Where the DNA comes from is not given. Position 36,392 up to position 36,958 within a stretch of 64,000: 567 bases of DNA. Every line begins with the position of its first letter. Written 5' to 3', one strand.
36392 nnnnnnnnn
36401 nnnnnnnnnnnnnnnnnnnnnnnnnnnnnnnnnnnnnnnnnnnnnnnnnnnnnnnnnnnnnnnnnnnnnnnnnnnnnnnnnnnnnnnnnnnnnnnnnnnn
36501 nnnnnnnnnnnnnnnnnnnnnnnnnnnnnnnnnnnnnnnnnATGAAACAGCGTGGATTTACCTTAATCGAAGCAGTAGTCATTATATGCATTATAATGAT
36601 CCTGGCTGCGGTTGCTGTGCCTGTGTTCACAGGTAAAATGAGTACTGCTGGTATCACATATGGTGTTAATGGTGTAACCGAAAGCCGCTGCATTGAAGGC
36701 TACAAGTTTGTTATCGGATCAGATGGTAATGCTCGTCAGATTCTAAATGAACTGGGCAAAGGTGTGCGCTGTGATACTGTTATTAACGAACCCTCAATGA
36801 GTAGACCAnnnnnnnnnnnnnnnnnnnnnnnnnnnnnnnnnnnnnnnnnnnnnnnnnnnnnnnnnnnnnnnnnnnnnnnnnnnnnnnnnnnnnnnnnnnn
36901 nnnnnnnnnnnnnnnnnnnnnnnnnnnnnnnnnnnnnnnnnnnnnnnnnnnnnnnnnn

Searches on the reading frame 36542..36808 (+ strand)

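Call 87: search_protein_families(library=pfam, proteins=[window:36542-36808:+], max_evalue=0.01)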
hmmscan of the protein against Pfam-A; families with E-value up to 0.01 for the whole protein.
window:36542-36808:+ (89 aa): 1 family
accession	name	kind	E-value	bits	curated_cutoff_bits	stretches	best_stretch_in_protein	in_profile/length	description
PF07963.17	N_methyl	-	6.6e-06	25.9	21.2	1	1-25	2-26/27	Prokaryotic N-terminal methylation motif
